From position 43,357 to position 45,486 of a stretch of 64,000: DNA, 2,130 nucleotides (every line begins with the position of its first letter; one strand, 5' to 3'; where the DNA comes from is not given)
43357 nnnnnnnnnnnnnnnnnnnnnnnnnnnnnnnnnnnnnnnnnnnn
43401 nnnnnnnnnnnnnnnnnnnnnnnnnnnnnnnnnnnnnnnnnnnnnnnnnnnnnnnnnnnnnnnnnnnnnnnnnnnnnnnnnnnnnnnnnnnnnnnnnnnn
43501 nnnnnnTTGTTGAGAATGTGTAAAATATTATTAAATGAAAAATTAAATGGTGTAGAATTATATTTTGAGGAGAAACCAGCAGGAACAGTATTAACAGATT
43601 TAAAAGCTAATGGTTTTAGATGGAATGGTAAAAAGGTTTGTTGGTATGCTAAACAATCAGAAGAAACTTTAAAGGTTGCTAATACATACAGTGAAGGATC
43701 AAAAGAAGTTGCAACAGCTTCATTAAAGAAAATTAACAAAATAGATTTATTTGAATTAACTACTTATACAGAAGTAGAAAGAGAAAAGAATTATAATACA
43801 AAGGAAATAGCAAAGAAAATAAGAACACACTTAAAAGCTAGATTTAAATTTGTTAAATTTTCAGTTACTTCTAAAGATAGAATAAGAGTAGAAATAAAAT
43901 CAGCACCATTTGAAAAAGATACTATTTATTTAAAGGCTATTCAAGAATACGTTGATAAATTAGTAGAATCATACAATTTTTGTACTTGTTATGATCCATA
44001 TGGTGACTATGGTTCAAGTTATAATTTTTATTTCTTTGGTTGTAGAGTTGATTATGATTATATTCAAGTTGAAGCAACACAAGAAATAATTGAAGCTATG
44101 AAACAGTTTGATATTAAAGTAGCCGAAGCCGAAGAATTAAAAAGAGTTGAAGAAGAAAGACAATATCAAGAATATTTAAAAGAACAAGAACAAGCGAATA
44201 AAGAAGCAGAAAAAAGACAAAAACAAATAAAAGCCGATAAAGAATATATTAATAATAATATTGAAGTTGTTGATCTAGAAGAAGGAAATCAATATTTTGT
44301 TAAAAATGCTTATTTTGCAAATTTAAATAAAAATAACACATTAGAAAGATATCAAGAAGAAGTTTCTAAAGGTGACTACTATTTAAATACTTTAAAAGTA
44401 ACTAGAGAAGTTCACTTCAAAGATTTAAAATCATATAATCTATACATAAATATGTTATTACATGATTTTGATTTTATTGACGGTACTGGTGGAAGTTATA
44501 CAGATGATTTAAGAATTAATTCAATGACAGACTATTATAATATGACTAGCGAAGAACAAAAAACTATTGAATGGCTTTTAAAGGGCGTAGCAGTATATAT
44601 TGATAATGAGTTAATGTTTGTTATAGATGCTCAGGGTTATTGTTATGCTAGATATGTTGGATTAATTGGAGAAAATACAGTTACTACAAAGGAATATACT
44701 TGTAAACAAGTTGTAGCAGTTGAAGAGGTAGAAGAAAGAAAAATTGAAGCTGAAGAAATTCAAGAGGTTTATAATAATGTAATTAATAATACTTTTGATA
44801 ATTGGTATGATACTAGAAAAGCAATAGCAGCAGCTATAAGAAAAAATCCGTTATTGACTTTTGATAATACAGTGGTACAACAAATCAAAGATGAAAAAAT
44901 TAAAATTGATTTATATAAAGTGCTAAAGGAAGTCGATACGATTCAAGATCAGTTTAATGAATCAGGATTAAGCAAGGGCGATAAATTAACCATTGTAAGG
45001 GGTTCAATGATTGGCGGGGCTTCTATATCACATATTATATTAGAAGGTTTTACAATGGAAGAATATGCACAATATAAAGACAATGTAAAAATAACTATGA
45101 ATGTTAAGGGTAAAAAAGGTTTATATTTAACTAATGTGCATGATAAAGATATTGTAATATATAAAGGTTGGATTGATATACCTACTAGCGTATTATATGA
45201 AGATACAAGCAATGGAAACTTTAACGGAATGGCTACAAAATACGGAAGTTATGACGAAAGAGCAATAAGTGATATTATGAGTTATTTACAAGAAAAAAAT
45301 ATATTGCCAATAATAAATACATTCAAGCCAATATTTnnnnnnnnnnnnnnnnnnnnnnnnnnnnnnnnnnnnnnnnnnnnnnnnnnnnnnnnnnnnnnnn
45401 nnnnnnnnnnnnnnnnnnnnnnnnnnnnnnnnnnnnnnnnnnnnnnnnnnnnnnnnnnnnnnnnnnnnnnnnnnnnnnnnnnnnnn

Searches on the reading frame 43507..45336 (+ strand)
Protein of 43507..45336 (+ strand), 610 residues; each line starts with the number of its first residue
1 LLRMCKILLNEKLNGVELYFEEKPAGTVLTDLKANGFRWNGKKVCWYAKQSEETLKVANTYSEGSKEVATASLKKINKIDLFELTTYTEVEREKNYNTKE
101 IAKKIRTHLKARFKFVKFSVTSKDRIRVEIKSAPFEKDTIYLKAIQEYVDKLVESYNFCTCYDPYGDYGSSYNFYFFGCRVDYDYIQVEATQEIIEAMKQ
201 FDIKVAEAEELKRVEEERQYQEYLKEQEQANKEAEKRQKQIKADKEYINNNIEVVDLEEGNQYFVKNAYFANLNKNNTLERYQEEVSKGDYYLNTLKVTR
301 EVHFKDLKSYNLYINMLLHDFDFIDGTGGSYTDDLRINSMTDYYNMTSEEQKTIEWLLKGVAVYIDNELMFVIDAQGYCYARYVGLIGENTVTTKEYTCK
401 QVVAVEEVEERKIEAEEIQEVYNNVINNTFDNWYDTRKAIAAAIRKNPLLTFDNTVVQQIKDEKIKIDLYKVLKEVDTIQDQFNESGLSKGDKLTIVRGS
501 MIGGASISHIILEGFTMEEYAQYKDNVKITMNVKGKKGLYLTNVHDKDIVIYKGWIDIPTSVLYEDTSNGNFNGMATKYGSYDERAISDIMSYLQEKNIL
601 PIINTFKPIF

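Call 58: search_protein_families(library=phrogs, proteins=[window:43507-45336:+], max_evalue=0.00001)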
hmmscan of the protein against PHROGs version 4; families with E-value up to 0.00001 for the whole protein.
window:43507-45336:+ (610 aa): 0 families

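Call 80: search_protein_families(library=pfam, proteins=[window:43507-45336:+], max_evalue=0.001)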
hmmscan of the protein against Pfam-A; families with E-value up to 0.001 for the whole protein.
window:43507-45336:+ (610 aa): 1 family
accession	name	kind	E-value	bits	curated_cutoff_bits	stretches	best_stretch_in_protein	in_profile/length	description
PF18847.6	LPD29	-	3.5e-10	40.9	27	1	96-158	1-61/93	Large polyvalent protein associated domain 29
